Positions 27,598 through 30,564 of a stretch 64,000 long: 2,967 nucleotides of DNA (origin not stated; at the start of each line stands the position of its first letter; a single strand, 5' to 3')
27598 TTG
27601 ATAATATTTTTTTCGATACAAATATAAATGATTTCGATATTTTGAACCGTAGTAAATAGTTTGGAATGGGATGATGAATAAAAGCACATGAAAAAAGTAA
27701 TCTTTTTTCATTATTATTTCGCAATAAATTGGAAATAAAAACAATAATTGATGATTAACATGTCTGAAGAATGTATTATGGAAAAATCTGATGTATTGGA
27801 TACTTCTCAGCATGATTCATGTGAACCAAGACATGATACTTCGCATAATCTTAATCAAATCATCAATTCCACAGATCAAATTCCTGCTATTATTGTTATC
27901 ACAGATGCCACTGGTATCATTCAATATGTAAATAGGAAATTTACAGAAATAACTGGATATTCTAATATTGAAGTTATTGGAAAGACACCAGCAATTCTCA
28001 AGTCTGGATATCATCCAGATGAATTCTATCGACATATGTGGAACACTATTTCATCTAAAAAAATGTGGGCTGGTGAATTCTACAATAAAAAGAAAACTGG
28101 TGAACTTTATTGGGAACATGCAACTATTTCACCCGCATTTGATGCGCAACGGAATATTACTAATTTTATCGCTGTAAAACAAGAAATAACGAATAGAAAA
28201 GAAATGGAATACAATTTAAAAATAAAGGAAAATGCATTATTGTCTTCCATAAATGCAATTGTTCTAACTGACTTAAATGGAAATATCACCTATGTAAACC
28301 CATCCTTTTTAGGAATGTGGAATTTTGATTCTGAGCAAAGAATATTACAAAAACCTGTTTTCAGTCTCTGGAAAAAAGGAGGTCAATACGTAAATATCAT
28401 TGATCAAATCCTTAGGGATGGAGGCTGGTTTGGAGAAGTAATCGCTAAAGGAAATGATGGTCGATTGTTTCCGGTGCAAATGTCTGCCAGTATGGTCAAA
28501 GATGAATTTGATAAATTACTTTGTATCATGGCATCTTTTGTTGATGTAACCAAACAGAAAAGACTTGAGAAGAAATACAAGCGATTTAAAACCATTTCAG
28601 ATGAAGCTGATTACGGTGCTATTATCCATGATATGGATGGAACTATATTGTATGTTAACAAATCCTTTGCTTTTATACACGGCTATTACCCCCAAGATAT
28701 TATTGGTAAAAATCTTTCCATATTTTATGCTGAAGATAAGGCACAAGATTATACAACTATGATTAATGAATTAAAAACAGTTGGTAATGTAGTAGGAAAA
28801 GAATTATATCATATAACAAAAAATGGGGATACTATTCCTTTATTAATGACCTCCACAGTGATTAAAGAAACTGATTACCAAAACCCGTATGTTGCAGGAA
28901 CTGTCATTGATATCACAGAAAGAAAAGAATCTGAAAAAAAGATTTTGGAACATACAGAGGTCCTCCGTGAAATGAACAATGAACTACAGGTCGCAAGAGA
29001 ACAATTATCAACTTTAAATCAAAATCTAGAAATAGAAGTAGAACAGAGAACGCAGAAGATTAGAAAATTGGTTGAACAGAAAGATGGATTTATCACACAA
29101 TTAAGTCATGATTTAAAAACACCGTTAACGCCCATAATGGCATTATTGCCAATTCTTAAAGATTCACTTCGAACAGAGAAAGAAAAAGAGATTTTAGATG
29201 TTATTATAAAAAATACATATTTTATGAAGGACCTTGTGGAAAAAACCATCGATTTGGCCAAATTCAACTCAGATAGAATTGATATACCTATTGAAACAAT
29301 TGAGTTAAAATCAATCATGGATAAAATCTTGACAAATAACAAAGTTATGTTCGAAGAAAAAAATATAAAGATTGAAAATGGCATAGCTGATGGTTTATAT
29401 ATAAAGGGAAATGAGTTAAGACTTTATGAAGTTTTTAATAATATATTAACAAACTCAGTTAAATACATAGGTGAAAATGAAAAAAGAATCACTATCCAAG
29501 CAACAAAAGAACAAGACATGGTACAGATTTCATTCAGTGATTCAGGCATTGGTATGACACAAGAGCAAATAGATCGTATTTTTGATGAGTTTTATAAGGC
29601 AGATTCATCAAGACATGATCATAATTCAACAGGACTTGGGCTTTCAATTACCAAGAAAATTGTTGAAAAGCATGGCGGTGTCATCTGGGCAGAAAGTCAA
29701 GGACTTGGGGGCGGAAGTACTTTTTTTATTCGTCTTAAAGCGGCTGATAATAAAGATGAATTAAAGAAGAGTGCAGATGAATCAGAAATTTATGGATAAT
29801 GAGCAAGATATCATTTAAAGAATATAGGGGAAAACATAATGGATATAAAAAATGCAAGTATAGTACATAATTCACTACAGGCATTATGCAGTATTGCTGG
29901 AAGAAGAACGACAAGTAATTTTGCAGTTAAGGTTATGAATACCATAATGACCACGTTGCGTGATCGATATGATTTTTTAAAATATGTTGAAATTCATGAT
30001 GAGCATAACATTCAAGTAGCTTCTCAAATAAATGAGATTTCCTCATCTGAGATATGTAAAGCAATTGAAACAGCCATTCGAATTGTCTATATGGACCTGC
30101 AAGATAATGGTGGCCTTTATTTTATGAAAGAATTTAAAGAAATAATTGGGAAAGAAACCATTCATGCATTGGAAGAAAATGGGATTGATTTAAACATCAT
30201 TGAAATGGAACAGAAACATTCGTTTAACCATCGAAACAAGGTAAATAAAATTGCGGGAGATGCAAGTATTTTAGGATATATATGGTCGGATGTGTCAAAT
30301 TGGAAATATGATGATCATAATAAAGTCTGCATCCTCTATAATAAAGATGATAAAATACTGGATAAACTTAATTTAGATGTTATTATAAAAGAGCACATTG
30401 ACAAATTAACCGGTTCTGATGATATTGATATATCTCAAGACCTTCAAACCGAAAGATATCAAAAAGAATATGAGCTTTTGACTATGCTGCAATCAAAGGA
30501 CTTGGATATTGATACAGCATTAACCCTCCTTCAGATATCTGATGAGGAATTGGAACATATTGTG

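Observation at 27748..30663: PAS histidine kinase followed by a receiver-less wHTH protein that has a paralog at 9633..10496: candidate non-canonical two-component partner family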

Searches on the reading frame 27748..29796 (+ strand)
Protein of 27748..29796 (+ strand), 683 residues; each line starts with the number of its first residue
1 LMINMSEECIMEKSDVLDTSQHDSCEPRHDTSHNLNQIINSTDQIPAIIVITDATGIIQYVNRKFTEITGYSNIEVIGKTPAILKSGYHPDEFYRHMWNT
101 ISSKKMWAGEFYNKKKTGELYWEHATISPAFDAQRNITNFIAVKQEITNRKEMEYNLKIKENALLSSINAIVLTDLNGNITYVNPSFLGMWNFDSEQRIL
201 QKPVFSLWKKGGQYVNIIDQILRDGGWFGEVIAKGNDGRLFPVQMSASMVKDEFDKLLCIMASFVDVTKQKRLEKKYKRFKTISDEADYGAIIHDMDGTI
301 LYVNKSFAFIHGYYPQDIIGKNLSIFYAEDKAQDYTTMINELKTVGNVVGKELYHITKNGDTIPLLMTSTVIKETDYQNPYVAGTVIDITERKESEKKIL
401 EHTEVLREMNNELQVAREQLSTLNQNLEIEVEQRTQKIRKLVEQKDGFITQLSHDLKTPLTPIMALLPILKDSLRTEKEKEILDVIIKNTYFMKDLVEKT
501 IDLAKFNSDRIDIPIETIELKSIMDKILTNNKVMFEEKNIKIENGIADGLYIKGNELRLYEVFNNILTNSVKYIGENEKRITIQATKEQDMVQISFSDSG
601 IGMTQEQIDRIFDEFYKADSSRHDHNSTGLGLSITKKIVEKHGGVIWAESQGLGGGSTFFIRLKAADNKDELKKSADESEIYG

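Call 4: search_protein_families(library=pfam, proteins=[window:27748-29796:+], max_evalue=1)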
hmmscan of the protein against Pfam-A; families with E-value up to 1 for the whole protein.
window:27748-29796:+ (683 aa): 14 families
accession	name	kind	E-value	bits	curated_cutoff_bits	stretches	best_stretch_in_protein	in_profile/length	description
PF13426.13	PAS_9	-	1.4e-47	160.6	27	3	290-391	3-103/103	PAS domain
PF00989.32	PAS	-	4.8e-31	107.5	22.6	3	37-144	5-110/113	PAS fold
PF02518.31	HATPase_c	-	3.6e-27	95.4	26.4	1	554-665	1-109/111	Histidine kinase-, DNA gyrase B-, and HSP90-like ATPase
PF08448.16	PAS_4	-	2.6e-25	89.2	23.1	3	291-394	8-110/110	PAS fold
PF08447.18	PAS_3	-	3e-18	66.3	25.6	2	60-143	3-88/89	PAS fold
PF13188.13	PAS_8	-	2.6e-16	59.3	21.8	3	43-76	8-41/65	PAS domain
PF00512.31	HisKA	-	1.3e-11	44.8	26.9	1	445-507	2-64/66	His Kinase A (phospho-acceptor) domain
PF24820.1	Diguanyl_cycl_sensor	-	9.6e-06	26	28.1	1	292-348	10-65/109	Diguanylate cyclase-like sensor domain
PF14501.12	HATPase_c_5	-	6.7e-05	23.2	22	1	558-647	5-87/102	GHKL domain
PF18095.7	PAS_12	-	0.0006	19.8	22.6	1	44-117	55-125/153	UPF0242 C-terminal PAS-like domain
PF24990.1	PAS_13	-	0.0026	18.5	27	1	50-107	4-36/143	ERT1/acuK family PAS domain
PF13589.12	HATPase_c_3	-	0.004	17.6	25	1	577-629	18-74/137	Histidine kinase-, DNA gyrase B-, and HSP90-like ATPase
PF13581.12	HATPase_c_2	-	0.011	16.2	27.4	1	559-641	36-111/127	Histidine kinase-like ATPase domain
PF14598.12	PAS_11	-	0.032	14.6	25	1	292-374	6-88/109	PAS domain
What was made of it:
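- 27748..29799 (+): Cytoplasmic sensor histidine kinase (683 aa): three PAS domains, HisKA, HATPase_c, and no REC domain. Pfam hits: PAS_9 1.4e-47, HisKA 1.3e-11, HATPase_c 3.6e-27 (call 4).
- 27856..28929 (+): Sensor region with three PAS domains (aa about 37-394). Pfam PAS, PAS_9 and PAS_4 each match three stretches (call 4).
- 29407..29742 (+): HATPase_c catalytic domain, aa 554-665. Call 4.
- On HisKA-type sensor histidine kinase (for 27748..29799): PF02518 E 3.6e-27 at aa 554-665 (call 4).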

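Call 5: search_protein_families(library=ncbifam, proteins=[window:27748-29796:+], max_evalue=1)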
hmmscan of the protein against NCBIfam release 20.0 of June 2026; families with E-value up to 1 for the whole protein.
window:27748-29796:+ (683 aa): 90 families (the best 25 are shown)
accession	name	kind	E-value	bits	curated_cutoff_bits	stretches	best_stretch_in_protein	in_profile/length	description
NF046044.1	PnpS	equivalog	6.1e-59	200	400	4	393-663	117-389/390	two-component system histidine kinase PnpS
TIGR00229.1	sensory_box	domain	4.2e-58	194.9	22.9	3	276-398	3-125/126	PAS domain S-box protein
TIGR02938.1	nifL_nitrog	equivalog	4.1e-51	174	242.45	4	41-170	9-138/494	nitrogen fixation negative regulator NifL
TIGR02966.1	phoR_proteo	equivalog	5.2e-50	170.3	334.2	1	406-662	75-332/333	phosphate regulon sensor histidine kinase PhoR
NF008468.0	PRK11360.1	equivalog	1.6e-48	165.5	646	4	449-670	400-613/616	two-component system sensor histidine kinase AtoS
NF045675.1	PhdiestaseDibA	equivalog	2.5e-48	164.9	980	3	26-158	68-200/623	phosphodiesterase DibA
NF033092.0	HK_WalK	equivalog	6.9e-48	163.6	725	2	387-663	307-592/594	cell wall metabolism sensor histidine kinase WalK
NF047874.1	MASE3_PAS_HK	subfamily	1.5e-47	162.8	560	2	269-676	256-635/655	MASE3 domain-containing sensor histidine kinase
NF033091.0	HK_VanS_ACDEFG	equivalog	2.4e-44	151.6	400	1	399-651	32-282/293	vancomycin resistance histidine kinase VanS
NF041880.1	EPS_EpsF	equivalog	1.3e-38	132.8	900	2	437-662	266-490/492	response regulator EpsF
NF012163.2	BaeS_SmeS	equivalog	2.4e-37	129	500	1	397-657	193-451/457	sensor histidine kinase efflux regulator BaeS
NF052573.1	HisKinEspAMyxo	equivalog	5.1e-36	124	1400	4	552-674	497-620/755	serine histidine kinase EspA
NF045911.1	TCSHisKinNblS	equivalog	1.4e-35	122.8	1000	1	278-664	267-619/621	two-component system sensor histidine kinase NblS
NF052574.1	HisKinEspCMyxo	equivalog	1.1e-34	119.7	1200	4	553-675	525-647/785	serine histidine kinase EspC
NF008302.0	PRK11091.1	equivalog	1.6e-33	115.9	838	1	434-679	272-519/779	aerobic respiration two-component sensor histidine kinase ArcB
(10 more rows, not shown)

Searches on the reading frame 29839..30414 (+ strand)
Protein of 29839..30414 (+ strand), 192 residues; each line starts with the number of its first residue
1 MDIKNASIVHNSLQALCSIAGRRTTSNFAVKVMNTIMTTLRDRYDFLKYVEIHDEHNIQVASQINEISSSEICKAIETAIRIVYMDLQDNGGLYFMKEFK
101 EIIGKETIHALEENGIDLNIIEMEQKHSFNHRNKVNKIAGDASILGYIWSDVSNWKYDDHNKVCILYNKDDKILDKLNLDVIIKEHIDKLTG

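Call 42: predict_structure(alignment_id=A2)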
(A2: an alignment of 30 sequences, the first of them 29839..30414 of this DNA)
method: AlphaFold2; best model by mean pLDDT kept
length: 192 residues; sequences in the alignment: 30
mean_pLDDT: 83.3   pTM: 0.64
mean pLDDT of the five models: 83.3, 82.3, 81.4, 80.8, 77.5
residues with pLDDT >= 90: 84; 70-90: 79; 50-70: 22; < 50: 7
segments of 3 or more residues with pLDDT < 50: 139-144
pLDDT, mean of each block of 10 residues (from residue 1): 89 92 80 90 94 91 94 95 77 82 94 92 83 61 54 83 85 80 72 58
secondary structure, 60 per line:
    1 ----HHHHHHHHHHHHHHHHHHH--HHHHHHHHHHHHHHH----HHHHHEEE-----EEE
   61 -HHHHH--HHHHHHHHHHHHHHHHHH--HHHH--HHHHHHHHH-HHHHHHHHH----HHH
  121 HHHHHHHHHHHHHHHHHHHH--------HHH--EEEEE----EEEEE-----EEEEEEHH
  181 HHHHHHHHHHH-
elements in order: H5-23 H26-40 H45-49 E50-52 E58-60 H62-66 H69-86 H89-92 H95-103 H105-113 H118-140 E154-158 E163-167 E173-178 H179-191
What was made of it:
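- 29839..30252 (+): N module (aa 1-138): a new ~130-aa helical domain with a beta hairpin. Hallmark motifs are GRRT(S/T), Y.FLKY, GL(Y/F)F..E.K and G(V/I)(D/N)L. The same module occurs in three tandem copies in N3 proteins. AF2 pLDDT 83 (call 42).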

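Call 44: fold_search(model_id=the predicted structure, library=pdb)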
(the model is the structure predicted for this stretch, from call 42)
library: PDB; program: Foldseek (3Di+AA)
matches with E <= 10: 302; with E <= 0.001: 0
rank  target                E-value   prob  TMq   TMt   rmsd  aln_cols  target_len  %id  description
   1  7dgy                  5.7e-01  0.30  0.23  0.39  10.0       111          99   14  De novo designed protein H4C2R (released 2021-12-15)
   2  5xx9_E                5.7e-01  0.06  0.14  0.15  16.7       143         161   15  Crystal structure of Bacterioferritin (released 2018-07-11)
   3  5fdr_C                6.7e-01  0.13  0.21  0.27  11.3       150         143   14  Mcl-1 complexed with small molecule inhibitor (released 2016-03-02)
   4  5oja                  7.5e-01  0.13  0.19  0.23  13.7       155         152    8  Structure of MbQ (released 2018-01-24)
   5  9n9c_A                9.3e-01  0.06  0.14  0.09  19.7       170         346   15  Cryo-EM structure of the dCas12f-gRNA complex (released 2025-12-24)
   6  8pv9                  9.8e-01  0.09  0.18  0.21  14.8       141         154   11  Structure of DPS determined by cryoEM at 100 keV (released 2023-11-29)
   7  4fym_A                9.8e-01  0.07  0.15  0.13  13.3       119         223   18  Crystal structure of Plasmodium falciparum orotate phosphoribosyltransferase (released 2013-08-07)
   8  6lkp_C                1.2e+00  0.07  0.17  0.18  14.6       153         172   11  Crystal structure of Dps1 from the thermophilic non-heterocystous filamentous cyanobacterium Thermoleptolyngbya sp. O- (released 2020-03-25)
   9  3c3l_A                1.2e+00  0.06  0.17  0.05  15.2       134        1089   12  X-ray crystal structure of the N4 mini-vRNAP P2 promoter complex (released 2008-12-09)
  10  8sqp                  1.2e+00  0.08  0.20  0.23  14.5       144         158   12  Crystal Structure of Bacterioferritin (Bfr) from Brucella abortus (Apo, F16L mutant) (released 2023-05-17)
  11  1a6g                  1.3e+00  0.13  0.23  0.28   9.7       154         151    6  CARBONMONOXY-MYOGLOBIN, ATOMIC RESOLUTION (released 1998-10-21)
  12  7m5c_G                1.3e+00  0.10  0.21  0.26  11.7       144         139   10  Crystal Structure of human BAK in complex with WT BAK BH3 peptide (released 2022-01-12)
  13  1jts_J                1.4e+00  0.07  0.17  0.20  14.0       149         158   13  DNA PROTECTION AND BINDING BY E. COLI DPS PROTEIN (released 2003-06-17)
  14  1mnj_A                1.4e+00  0.13  0.24  0.29   9.1       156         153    6  INTERACTIONS AMONG RESIDUES CD3, E7, E10 AND E11 IN MYOGLOBINS: ATTEMPTS TO SIMULATE THE O2 AND CO BINDING PROPERTIES  (released 1995-04-20)
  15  5ojc                  1.4e+00  0.09  0.19  0.23  13.7       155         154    8  Structure of MbQ2.1 NMH (released 2018-01-24)
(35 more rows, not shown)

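Call 48: search_solved_structures(query=A2, max_evalue=10)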
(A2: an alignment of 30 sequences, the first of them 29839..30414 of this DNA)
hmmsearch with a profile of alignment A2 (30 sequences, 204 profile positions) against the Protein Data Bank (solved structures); distinct sequences matched with E-value up to 10: 3.
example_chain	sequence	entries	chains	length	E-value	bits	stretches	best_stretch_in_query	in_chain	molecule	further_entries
6u1s_A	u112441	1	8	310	0.0003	23.7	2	8-88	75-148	de novo designed 16-helix transmembrane nanopore, TMHC8_R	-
5k7v_A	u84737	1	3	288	0.053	16.4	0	14-119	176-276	Designed protein HR00C3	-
6vfh_B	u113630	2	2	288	0.54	13.1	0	8-38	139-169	T33_dn10B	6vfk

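Call 77: fold_search(model_id=the predicted structure, library=viral)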
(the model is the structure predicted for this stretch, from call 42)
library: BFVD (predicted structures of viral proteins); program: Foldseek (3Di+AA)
matches with E <= 10: 443; with E <= 0.001: 0
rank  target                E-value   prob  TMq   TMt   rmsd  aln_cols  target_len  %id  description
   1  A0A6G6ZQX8            2.7e-01  0.13  0.17  0.14  14.4       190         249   10  (no name in the UniProt tables at hand)
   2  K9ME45                3.0e-01  0.14  0.18  0.22  12.5       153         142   12  (no name in the UniProt tables at hand)
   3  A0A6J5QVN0            5.2e-01  0.08  0.17  0.08  27.3       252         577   12  Uncharacterized protein [uncultured Caudovirales phage]
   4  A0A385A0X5            6.2e-01  0.33  0.27  0.33   7.7       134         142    9  (no name in the UniProt tables at hand)
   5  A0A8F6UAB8            6.2e-01  0.12  0.22  0.25  16.1       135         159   14  Ferritin-like diiron domain-containing protein [Rhinella marina erythrocytic-like virus]
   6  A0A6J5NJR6            6.2e-01  0.08  0.17  0.09  17.5       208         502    9  Phage-like element PBSX protein, XkdF [uncultured Caudovirales phage]
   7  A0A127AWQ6            6.5e-01  0.11  0.18  0.26  18.4       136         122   12  Uncharacterized protein [Bacillus phage SP-15]
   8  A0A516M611            6.9e-01  0.12  0.22  0.09  11.7       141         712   11  (no name in the UniProt tables at hand)
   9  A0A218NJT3            7.7e-01  0.13  0.20  0.04  11.2       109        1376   15  Putative non-structural protein (Fragment) [Picornavirales N_OV_003]
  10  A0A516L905            7.7e-01  0.11  0.14  0.14  12.4       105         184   10  (no name in the UniProt tables at hand)
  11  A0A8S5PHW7            8.6e-01  0.15  0.16  0.20  13.1       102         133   12  Uncharacterized protein [Siphoviridae sp. ctUGQ45]
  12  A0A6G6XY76            9.1e-01  0.07  0.18  0.13  15.6       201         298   10  (no name in the UniProt tables at hand)
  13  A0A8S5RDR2            9.1e-01  0.05  0.15  0.14  19.0       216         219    8  Uncharacterized protein [virus sp. ctkyY8]
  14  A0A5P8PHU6            9.6e-01  0.96  0.16  0.28   1.4        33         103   12  Uncharacterized protein [Bacillus phage 000TH010]
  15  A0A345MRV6            9.6e-01  0.25  0.29  0.21  11.7       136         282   10  (no name in the UniProt tables at hand)
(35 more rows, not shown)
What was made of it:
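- Tried and rejected: Known fold for the N part: Foldseek against the PDB (best E 0.57, TM at most 0.27, call 44) and BFVD (call 77) gave nothing.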
